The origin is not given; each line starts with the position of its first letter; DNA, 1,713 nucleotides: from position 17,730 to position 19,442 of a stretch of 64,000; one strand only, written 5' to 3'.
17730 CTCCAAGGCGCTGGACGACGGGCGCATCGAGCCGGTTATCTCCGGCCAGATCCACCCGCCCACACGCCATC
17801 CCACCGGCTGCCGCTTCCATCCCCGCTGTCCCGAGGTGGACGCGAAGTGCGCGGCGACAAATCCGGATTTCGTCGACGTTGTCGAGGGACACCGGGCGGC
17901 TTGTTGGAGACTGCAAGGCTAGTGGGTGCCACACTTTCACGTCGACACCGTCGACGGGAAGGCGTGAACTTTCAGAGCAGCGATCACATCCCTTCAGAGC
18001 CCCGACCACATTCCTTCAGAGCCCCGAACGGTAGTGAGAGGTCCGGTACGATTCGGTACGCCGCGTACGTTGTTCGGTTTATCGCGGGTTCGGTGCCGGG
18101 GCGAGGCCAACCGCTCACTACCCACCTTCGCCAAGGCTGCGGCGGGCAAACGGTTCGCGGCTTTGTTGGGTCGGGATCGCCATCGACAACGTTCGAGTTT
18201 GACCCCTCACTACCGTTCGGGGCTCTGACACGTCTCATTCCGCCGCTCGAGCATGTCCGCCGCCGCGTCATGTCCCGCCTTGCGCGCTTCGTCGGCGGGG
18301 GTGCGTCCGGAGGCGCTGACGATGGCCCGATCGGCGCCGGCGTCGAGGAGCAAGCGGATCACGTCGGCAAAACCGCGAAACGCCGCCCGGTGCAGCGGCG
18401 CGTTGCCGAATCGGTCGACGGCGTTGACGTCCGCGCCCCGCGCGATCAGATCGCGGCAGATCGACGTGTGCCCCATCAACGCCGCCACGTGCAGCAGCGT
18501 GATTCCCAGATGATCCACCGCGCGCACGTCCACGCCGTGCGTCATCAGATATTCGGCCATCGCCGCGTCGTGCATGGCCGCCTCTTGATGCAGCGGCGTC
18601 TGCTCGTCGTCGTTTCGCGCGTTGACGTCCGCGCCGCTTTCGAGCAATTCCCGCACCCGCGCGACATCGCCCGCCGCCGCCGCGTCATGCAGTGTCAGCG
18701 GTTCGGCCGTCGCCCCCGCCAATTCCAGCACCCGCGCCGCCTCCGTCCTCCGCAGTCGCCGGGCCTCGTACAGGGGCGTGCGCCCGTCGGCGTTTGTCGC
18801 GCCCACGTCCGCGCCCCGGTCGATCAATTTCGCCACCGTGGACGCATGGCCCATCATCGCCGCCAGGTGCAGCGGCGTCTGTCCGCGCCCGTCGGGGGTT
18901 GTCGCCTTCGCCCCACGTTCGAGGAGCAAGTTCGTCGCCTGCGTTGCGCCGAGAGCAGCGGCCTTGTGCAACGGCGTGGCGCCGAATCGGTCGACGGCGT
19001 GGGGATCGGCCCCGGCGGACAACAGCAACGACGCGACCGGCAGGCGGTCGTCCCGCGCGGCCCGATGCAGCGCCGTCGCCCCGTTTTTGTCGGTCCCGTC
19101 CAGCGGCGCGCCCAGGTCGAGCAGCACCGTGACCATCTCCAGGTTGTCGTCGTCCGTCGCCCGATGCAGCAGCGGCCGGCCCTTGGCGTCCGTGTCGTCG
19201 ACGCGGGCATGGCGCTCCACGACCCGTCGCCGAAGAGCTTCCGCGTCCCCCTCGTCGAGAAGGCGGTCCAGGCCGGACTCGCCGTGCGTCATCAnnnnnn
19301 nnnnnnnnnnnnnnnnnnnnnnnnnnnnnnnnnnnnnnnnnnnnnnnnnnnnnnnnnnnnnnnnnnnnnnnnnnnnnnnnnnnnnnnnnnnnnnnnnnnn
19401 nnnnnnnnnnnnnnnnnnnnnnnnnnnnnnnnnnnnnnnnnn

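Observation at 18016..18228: MITE-like element with 26-bp terminal inverted repeats that supplies the last six codons and stop of the ankyrin gene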

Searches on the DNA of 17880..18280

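Call 31: search_rna_families(source=window, start=17880, end=18280, threshold=evalue, max_evalue=10)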
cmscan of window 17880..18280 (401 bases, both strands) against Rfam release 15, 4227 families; matches with E-value up to 10: 2.
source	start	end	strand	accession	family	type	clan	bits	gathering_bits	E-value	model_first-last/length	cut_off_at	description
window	18075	18128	+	RF03417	mir-343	Gene; miRNA;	-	13.8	70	5.3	1-70/70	no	mir-343 microRNA precursor family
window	18181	18237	-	RF01119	sR32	Gene; snRNA; snoRNA; CD-box;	-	11.9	40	0.94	1-57/57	no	Small nucleolar RNA sR32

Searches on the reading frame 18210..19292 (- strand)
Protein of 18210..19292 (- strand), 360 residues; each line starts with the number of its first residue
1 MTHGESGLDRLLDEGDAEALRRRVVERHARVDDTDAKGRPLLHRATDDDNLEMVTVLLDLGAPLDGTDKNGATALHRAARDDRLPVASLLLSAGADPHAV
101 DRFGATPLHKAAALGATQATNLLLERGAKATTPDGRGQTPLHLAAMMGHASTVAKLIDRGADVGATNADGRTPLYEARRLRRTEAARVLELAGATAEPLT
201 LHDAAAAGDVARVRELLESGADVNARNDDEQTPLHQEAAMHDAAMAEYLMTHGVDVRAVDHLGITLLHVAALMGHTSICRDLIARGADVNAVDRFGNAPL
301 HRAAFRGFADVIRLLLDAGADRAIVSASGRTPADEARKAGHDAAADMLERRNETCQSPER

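Call 13: find_encoding_contigs(protein=window:18210-19292:-, flank=10000, max_places=10)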
Protein window:18210-19292:- (360 aa): no gene with exactly this product is on record in the collection.

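Call 14: find_homologous_proteins(query=window:18213-19292:-)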
Query window:18213-19292:- (360 aa): 7522 proteins with E <= 0.001 among 8000 candidates; the best 120 are listed.
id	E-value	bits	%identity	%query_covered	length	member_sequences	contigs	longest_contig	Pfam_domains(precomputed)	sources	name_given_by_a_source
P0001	1.8e-72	263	34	79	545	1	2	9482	PF13606.13,PF13857.13,PF28177.1,PF23745.2,PF12796.14,PF00023.37,PF13637.13,PF24521.3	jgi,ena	-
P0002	1.6e-69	253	36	94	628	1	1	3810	PF13606.13,PF13857.13,PF08308.18,PF23745.2,PF12796.14,PF00023.37,PF13637.13,PF24521.3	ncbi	-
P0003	2.1e-67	246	36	86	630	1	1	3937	PF13606.13,PF13857.13,PF23745.2,PF12796.14,PF00023.37,PF13637.13,PF24521.3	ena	-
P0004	2.7e-67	246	35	86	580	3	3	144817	PF13606.13,PF13857.13,PF08534.17,PF23745.2,PF12796.14,PF00023.37,PF13637.13,PF00578.28,PF24521.3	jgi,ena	-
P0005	3.6e-66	242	30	95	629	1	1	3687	PF13606.13,PF13857.13,PF23745.2,PF12796.14,PF00023.37,PF13637.13,PF24521.3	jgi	jgi:ankyrin repeat protein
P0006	2.4e-65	239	31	88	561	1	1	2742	PF13606.13,PF13857.13,PF28177.1,PF23745.2,PF12796.14,PF00023.37,PF13637.13,PF24521.3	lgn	-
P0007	5.4e-65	238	34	90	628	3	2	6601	PF12833.14,PF13606.13,PF13857.13,PF08308.18,PF12796.14,PF00023.37,PF13637.13,PF24521.3,PF13537.12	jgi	-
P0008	7.9e-65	238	39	73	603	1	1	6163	PF13606.13,PF13857.13,PF12796.14,PF00023.37,PF13637.13,PF24521.3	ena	-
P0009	4.5e-63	232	37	83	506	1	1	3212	PF13606.13,PF13857.13,PF23745.2,PF12796.14,PF00023.37,PF13637.13,PF24521.3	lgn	-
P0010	1.2e-62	231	40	88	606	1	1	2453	PF13606.13,PF13857.13,PF23745.2,PF12796.14,PF00023.37,PF13637.13,PF24521.3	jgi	jgi:ankyrin-2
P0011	1.4e-62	230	31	86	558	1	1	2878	PF13606.13,PF13857.13,PF23745.2,PF12796.14,PF00023.37,PF13637.13,PF24521.3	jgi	jgi:ankyrin repeat protein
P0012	3.7e-61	226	34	91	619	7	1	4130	PF13606.13,PF13857.13,PF23745.2,PF12796.14,PF00023.37,PF13637.13,PF24407.3,PF24521.3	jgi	jgi:ankyrin repeat protein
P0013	1.6e-59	220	34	76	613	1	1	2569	PF13606.13,PF13857.13,PF28177.1,PF23745.2,PF12796.14,PF00023.37,PF13637.13,PF24521.3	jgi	-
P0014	4.0e-59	219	36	86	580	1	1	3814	PF13606.13,PF13857.13,PF08534.17,PF23745.2,PF12796.14,PF00023.37,PF13637.13,PF00578.28,PF24521.3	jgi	-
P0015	1.5e-58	217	34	93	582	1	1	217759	PF13606.13,PF13857.13,PF12796.14,PF00023.37,PF13637.13,PF24521.3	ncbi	-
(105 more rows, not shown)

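Call 21: search_protein_families(library=pfam, proteins=[window:18213-19292:-])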
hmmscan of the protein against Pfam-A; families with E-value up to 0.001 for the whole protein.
window:18213-19292:- (360 aa): 7 families
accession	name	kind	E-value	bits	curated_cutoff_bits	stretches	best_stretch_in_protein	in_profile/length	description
PF12796.13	Ank_2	-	4.8e-60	200.6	27.3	5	201-293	1-90/90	Ankyrin repeats (3 copies)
PF00023.36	Ank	-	1.1e-52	173.4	21.1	5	137-167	2-32/33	Ankyrin repeat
PF13637.12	Ank_4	-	2.6e-51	170.9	22.7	6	267-316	1-50/50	Ankyrin repeats (many copies)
PF13606.12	Ank_3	-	9.1e-40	130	22.3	2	263-291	2-30/30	Ankyrin repeat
PF13857.12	Ank_5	-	1.5e-37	127.6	27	5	90-144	1-56/56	Ankyrin repeats (many copies)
PF24521.3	Ank_KRIT1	-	9.9e-09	35.5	80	0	230-338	18-127/149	KRIT1 ankyrin-repeats domain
PF23745.1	ANK_LRRK2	-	9e-07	29.3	27.5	0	33-99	26-92/130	LRRK2 ANK repeat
